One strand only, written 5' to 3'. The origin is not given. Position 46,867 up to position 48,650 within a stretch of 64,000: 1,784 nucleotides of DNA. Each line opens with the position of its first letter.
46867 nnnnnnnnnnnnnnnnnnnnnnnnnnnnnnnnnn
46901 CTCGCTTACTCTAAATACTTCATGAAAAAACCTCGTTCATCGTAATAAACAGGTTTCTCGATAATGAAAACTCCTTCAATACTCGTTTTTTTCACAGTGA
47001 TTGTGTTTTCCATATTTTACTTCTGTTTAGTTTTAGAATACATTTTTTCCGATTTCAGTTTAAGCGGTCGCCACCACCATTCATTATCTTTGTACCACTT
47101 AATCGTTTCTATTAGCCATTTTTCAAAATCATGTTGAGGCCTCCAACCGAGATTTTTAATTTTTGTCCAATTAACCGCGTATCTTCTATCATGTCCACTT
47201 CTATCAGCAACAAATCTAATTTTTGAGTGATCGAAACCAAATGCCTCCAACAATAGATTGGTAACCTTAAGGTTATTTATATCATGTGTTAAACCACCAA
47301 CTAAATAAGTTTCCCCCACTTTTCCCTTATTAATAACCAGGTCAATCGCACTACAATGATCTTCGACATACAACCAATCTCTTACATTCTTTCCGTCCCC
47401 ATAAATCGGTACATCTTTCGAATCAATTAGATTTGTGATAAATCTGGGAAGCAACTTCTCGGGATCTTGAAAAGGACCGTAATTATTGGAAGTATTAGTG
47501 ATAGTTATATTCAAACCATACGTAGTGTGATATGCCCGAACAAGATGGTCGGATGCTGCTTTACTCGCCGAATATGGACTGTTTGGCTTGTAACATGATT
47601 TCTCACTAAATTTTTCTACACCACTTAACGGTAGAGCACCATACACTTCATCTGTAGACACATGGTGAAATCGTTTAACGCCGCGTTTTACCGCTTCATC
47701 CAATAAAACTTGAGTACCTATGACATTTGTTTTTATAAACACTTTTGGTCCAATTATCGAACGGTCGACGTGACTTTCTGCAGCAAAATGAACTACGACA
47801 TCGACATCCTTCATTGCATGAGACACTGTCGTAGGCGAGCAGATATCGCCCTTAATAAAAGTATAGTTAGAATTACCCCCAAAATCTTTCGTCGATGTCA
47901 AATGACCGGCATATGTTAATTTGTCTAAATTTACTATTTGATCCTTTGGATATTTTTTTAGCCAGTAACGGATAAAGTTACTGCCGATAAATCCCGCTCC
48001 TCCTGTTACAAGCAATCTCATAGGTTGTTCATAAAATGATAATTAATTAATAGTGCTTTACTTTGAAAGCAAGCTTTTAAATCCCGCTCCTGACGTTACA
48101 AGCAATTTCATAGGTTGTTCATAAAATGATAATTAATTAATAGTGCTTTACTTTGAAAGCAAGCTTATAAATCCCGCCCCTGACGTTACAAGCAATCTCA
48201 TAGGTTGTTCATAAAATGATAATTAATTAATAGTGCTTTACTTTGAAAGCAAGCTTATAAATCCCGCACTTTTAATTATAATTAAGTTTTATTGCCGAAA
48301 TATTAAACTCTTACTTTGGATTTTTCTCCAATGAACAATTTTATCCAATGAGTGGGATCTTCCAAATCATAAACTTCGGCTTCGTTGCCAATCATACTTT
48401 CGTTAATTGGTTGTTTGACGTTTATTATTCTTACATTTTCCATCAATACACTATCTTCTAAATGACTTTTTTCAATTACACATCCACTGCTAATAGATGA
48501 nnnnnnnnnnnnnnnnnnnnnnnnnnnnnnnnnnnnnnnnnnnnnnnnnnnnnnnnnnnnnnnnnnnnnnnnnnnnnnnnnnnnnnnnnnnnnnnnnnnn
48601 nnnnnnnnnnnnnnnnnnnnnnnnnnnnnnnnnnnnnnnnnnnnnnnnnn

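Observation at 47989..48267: Tandem 90-bp repeats re-duplicating the rmlB start codon and 5' region in the rmlA-rmlB spacer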

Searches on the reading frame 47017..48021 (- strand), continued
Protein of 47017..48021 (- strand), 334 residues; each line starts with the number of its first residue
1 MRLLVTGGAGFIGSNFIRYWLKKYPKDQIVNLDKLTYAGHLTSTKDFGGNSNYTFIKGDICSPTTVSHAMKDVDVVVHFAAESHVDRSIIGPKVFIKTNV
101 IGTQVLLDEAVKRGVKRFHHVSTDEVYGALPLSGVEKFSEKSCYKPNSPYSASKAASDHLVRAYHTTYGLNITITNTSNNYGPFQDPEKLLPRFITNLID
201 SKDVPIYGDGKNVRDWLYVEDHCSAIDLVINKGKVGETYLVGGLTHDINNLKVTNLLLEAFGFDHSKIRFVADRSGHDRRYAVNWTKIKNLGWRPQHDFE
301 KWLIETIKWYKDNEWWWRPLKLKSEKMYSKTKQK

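Call 77: find_encoding_contigs(protein=P0026, flank=1200, max_places=3)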
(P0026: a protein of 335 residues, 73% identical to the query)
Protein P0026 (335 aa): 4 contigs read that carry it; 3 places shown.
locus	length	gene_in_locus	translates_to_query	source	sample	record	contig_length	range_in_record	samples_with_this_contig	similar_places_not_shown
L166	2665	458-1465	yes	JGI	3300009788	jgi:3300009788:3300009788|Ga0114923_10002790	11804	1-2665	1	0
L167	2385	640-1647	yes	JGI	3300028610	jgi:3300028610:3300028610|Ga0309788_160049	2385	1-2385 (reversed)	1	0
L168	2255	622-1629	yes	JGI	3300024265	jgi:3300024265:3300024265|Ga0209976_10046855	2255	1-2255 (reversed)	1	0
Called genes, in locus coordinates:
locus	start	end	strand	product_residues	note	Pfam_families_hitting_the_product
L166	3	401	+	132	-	?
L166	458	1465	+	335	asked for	PF01073:3Beta_HSD, PF01370:Epimerase, PF02719:Polysacc_synt_2, PF04321:RmlD_sub_bind, PF07993:NAD_binding_4, PF13460:NAD_binding_10, PF16363:GDP_Man_Dehyd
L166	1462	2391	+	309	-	PF01073:3Beta_HSD (weak), PF01370:Epimerase, PF04321:RmlD_sub_bind, PF16363:GDP_Man_Dehyd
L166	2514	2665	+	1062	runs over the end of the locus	PF00535:Glycos_transf_2, PF13641:Glyco_tranf_2_3, PF13632:Glyco_trans_2_3, PF13439:Glyco_transf_4, PF00534:Glycos_transf_1, PF20706:GT4-conflict, PF13524:Glyco_trans_1_2 (weak), PF13692:Glyco_trans_1_4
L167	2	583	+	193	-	?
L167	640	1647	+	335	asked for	PF01073:3Beta_HSD, PF01370:Epimerase, PF02719:Polysacc_synt_2, PF04321:RmlD_sub_bind, PF07993:NAD_binding_4, PF13460:NAD_binding_10, PF16363:GDP_Man_Dehyd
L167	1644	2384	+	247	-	?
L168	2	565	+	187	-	?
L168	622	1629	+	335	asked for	PF01073:3Beta_HSD, PF01370:Epimerase, PF02719:Polysacc_synt_2, PF04321:RmlD_sub_bind, PF07993:NAD_binding_4, PF13460:NAD_binding_10, PF16363:GDP_Man_Dehyd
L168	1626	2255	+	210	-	?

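Call 78: find_encoding_contigs(protein=P0029, flank=1200, max_places=2)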
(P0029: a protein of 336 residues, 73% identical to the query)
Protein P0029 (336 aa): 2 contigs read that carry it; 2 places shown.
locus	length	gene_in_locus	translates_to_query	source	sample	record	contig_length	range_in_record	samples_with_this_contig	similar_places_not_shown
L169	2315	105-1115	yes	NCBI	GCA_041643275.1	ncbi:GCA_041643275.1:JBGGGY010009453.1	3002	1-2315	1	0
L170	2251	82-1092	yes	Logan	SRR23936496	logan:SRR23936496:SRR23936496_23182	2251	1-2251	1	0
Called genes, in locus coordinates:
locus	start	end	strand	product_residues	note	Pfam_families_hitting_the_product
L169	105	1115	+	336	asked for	PF01073:3Beta_HSD, PF01370:Epimerase, PF02719:Polysacc_synt_2, PF04321:RmlD_sub_bind, PF07993:NAD_binding_4, PF13460:NAD_binding_10, PF16363:GDP_Man_Dehyd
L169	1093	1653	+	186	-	PF00908:dTDP_sugar_isom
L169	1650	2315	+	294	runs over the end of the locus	PF01370:Epimerase, PF04321:RmlD_sub_bind, PF07993:NAD_binding_4 (faint), PF16363:GDP_Man_Dehyd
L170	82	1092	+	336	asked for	PF01073:3Beta_HSD, PF01370:Epimerase, PF02719:Polysacc_synt_2, PF04321:RmlD_sub_bind, PF07993:NAD_binding_4, PF13460:NAD_binding_10, PF16363:GDP_Man_Dehyd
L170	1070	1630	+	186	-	PF00908:dTDP_sugar_isom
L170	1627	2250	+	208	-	?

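Call 79: find_encoding_contigs(protein=P0037, flank=1200, max_places=2)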
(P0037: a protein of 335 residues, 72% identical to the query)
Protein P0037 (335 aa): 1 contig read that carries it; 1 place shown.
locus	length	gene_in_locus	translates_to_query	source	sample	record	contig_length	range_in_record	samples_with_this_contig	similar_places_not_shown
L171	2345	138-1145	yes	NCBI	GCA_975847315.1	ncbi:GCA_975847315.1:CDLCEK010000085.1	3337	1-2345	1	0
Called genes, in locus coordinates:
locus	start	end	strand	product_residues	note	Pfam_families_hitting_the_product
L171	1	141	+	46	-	?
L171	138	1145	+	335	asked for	PF01073:3Beta_HSD, PF01370:Epimerase, PF02719:Polysacc_synt_2, PF04321:RmlD_sub_bind, PF07993:NAD_binding_4, PF13460:NAD_binding_10, PF16363:GDP_Man_Dehyd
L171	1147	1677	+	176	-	PF00908:dTDP_sugar_isom, PF14667:Polysacc_synt_C (weak)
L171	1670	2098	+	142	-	PF05523:FdtA, PF14667:Polysacc_synt_C (weak), PF07883:Cupin_2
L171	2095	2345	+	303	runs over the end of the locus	PF01370:Epimerase, PF04321:RmlD_sub_bind, PF02719:Polysacc_synt_2 (weak), PF01073:3Beta_HSD, PF16363:GDP_Man_Dehyd, PF07993:NAD_binding_4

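Call 80: find_encoding_contigs(protein=P0065, flank=1200, max_places=2)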
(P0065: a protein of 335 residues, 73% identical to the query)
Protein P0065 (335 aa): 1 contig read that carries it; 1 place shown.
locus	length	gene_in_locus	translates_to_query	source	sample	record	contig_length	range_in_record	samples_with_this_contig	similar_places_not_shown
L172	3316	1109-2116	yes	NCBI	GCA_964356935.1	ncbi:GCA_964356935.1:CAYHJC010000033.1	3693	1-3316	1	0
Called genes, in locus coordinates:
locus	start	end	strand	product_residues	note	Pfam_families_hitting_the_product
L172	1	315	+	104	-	?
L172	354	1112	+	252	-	PF00483:NTP_transferase, PF12804:NTP_transf_3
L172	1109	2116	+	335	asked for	PF01073:3Beta_HSD, PF01370:Epimerase, PF02719:Polysacc_synt_2, PF04321:RmlD_sub_bind, PF05368:NmrA (weak), PF07993:NAD_binding_4, PF13460:NAD_binding_10, PF16363:GDP_Man_Dehyd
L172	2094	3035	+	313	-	PF01370:Epimerase, PF04321:RmlD_sub_bind, PF02719:Polysacc_synt_2 (weak), PF16363:GDP_Man_Dehyd, PF07993:NAD_binding_4 (weak)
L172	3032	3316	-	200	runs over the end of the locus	PF01746:tRNA_m1G_MT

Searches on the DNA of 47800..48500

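Call 49: search_rna_families(source=window, start=47800, end=48500, threshold=evalue, max_evalue=1)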
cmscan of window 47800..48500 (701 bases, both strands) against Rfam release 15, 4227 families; matches with E-value up to 1: 0.
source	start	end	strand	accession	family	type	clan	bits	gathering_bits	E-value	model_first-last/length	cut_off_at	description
